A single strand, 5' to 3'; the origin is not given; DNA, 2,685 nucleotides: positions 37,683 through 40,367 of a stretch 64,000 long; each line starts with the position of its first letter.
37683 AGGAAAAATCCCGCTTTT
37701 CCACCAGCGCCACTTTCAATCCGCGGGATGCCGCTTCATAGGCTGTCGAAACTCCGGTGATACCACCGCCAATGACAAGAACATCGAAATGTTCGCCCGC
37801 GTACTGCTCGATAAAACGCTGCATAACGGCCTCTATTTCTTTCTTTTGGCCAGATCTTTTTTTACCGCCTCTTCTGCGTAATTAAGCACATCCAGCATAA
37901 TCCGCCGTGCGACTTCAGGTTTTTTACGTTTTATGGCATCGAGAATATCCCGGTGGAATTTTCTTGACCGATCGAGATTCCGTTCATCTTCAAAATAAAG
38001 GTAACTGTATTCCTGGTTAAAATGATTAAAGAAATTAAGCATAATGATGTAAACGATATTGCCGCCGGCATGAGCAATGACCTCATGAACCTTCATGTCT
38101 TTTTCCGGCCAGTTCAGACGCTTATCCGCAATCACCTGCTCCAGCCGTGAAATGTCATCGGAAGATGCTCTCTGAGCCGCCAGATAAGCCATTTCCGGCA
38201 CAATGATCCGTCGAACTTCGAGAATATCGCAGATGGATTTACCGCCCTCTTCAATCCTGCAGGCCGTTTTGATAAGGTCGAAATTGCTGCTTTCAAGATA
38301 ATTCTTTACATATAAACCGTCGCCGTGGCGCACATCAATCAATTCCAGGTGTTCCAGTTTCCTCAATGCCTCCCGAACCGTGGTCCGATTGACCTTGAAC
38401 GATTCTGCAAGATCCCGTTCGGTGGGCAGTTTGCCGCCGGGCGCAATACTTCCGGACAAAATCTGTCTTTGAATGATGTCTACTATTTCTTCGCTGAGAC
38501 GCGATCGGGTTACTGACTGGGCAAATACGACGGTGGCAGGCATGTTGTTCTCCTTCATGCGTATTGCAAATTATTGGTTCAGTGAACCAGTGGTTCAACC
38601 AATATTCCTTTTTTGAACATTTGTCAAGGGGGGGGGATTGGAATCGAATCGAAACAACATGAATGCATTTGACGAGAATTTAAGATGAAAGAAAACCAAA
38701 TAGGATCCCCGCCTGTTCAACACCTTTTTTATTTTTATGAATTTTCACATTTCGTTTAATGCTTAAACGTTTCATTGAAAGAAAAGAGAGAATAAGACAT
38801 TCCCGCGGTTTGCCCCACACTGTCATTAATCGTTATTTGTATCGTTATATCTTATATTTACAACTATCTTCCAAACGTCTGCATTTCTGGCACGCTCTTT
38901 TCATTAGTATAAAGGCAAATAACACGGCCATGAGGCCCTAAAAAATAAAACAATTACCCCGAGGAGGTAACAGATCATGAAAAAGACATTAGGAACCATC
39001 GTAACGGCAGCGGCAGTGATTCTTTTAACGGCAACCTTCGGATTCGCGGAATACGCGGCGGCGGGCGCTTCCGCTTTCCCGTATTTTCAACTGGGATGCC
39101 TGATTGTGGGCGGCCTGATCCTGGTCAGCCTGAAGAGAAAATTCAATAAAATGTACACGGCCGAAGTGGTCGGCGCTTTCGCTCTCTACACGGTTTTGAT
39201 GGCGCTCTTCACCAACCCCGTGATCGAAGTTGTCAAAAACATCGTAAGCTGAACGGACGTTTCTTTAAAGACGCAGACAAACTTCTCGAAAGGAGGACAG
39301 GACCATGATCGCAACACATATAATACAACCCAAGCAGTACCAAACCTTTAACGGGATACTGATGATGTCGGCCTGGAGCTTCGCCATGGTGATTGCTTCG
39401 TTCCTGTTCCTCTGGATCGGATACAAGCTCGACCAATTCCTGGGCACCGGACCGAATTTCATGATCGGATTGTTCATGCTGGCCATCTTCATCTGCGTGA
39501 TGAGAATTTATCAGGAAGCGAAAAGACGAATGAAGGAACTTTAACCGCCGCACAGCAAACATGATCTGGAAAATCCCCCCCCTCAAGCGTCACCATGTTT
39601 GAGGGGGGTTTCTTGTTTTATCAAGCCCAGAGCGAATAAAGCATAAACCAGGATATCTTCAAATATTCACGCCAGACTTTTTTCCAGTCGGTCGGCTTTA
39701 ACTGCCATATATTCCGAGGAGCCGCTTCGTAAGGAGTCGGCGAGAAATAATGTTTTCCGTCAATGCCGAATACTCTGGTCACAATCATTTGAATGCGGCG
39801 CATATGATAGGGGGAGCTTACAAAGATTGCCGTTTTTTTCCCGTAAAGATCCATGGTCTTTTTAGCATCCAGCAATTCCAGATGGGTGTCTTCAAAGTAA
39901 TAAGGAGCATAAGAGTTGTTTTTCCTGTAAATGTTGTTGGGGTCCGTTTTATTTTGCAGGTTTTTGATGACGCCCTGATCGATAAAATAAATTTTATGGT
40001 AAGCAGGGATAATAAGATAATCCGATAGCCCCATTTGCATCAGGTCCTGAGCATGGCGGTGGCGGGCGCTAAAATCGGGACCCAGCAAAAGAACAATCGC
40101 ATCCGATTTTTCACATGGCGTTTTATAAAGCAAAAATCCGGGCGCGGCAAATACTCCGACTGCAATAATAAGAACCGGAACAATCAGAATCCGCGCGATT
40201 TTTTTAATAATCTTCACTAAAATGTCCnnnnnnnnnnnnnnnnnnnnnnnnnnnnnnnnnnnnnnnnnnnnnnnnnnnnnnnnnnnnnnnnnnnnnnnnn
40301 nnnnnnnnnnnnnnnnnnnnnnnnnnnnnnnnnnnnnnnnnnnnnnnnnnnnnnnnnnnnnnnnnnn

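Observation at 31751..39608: Direct repeat of about 0.86 kb bracketing a 6-kb opposite-strand catabolic cassette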

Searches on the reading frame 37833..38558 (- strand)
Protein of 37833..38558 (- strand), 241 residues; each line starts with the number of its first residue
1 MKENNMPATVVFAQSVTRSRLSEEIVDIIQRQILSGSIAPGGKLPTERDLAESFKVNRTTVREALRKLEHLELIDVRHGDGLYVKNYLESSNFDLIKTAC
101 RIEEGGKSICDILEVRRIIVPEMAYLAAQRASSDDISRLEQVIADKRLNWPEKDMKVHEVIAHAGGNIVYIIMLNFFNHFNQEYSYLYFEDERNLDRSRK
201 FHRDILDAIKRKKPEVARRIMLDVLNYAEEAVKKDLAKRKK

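Call 5: search_protein_families(library=pfam, proteins=[window:37833-38558:-], max_evalue=0.01)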
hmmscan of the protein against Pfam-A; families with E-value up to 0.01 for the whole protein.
window:37833-38558:- (241 aa): 12 families
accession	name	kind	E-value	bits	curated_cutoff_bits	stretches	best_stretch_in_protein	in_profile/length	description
PF00392.27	GntR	-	4.7e-21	74.6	27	1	21-84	1-64/64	Bacterial regulatory proteins, gntR family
PF07729.17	FCD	-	3.2e-18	66.8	24.3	1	111-225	1-123/125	FCD domain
PF07840.17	FadR_C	-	9.5e-10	39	23.6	1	86-221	2-141/164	FadR C-terminal domain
PF02002.24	TFIIE_alpha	-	0.0011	19.3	22.9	0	46-78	29-61/105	TFIIE alpha subunit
PF13545.12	HTH_Crp_2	-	0.0012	19.3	27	1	46-85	24-62/70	Crp-like helix-turn-helix domain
PF08220.18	HTH_DeoR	-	0.0026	17.9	21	0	42-79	13-49/57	DeoR-like helix-turn-helix domain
PF01325.25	Fe_dep_repress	-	0.0029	18.2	26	1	42-81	20-59/60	Iron dependent repressor, N-terminal DNA binding domain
PF01978.25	TrmB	-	0.0029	17.9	25.6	1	46-80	24-58/68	Sugar-specific transcriptional regulator TrmB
PF01047.28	MarR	-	0.0036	17.6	24.6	1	47-78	20-51/59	MarR family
PF13730.12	HTH_36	-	0.0051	17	25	0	45-74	26-55/55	Helix-turn-helix domain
PF14502.12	HTH_41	-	0.0092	15.8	25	0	41-76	3-38/48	Helix-turn-helix domain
PF02082.26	Rrf2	-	0.0096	16.5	30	0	42-80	21-59/132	Iron-dependent Transcriptional regulator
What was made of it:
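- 37833..38558 (-): GntR/FCD-family regulator, first gene of the cassette, divergent from U2. PF00392 and PF07729 (call 5).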

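Call 6: search_protein_families(library=ncbifam, proteins=[window:37833-38558:-], max_evalue=0.01)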
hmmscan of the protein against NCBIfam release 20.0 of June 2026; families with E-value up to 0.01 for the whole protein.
window:37833-38558:- (241 aa): 29 families (the best 25 are shown)
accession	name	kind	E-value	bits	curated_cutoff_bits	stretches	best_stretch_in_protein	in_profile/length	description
NF003011.0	PRK03837.1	subfamily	3e-30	105.6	260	1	14-233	7-234/241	transcriptional regulator NanR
NF007741.0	PRK10421.1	equivalog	1.2e-28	100.2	311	1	16-234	3-235/262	transcriptional regulator LldR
NF007001.0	PRK09464.1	equivalog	5.1e-28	98.4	330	1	14-232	4-232/254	pyruvate dehydrogenase complex transcriptional repressor PdhR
NF003444.0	PRK04984.1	equivalog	7.8e-23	81.2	189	1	29-221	16-212/239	fatty acid metabolism transcriptional regulator FadR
TIGR02812.1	fadR_gamma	equivalog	7.6e-22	78.1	249.2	1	29-221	15-211/235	fatty acid metabolism transcriptional regulator FadR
NF007588.0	PRK10225.1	equivalog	6.8e-18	64.9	442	1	16-225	5-224/257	Uxu operon transcriptional regulator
NF008571.0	PRK11523.1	equivalog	3.1e-17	62.8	396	1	19-227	7-220/258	transcriptional regulator ExuR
NF007442.0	PRK09990.1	equivalog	1.5e-15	57.3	301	1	17-232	7-235/256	transcriptional regulator GlcC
TIGR02325.1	C_P_lyase_phnF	equivalog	3.1e-14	53.1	156.8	1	23-86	11-74/238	phosphonate metabolism transcriptional regulator PhnF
NF052282.1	PLP_TF_PdxR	equivalog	2.6e-13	49.9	320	1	21-91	2-72/448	MocR-like pyridoxine biosynthesis transcription factor PdxR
TIGR03338.1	phnR_burk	equivalog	3.6e-13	49.6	271.5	1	18-226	9-207/212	phosphonate utilization associated transcriptional regulator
NF007292.0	PRK09764.1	equivalog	5.7e-13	48.6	281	1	22-150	7-131/240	GntR family transcriptional regulator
TIGR02018.2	his_ut_repres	equivalog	8e-13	48.3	220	1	23-107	2-87/226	histidine utilization transcriptional repressor HutC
NF052290.2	MocR_like_YczR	exception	2.3e-11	43.1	487.4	1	19-85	18-84/458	MocR-like transcription factor YczR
TIGR03337.1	phnR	equivalog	9e-11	41.9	296.75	1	25-78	6-59/231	phosphonate utilization transcriptional regulator PhnR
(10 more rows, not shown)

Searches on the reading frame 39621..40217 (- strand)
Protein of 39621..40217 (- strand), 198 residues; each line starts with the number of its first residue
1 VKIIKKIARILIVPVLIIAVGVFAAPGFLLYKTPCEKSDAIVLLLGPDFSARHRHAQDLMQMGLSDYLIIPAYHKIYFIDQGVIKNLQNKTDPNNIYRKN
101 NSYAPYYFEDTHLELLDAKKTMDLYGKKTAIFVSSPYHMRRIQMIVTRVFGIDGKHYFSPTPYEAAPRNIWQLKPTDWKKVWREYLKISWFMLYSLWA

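Call 5: search_protein_families(library=pfam, proteins=[window:39621-40217:-], max_evalue=0.01)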
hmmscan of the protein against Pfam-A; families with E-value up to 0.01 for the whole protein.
window:39621-40217:- (198 aa): 1 family
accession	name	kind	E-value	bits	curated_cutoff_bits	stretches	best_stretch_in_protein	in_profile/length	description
PF02698.23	DUF218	-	1.4e-08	35.2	27.6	1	39-187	1-133/133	DUF218 domain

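Call 6: search_protein_families(library=ncbifam, proteins=[window:39621-40217:-], max_evalue=0.01)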
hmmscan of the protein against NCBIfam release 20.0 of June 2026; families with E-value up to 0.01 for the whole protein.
window:39621-40217:- (198 aa): 0 families
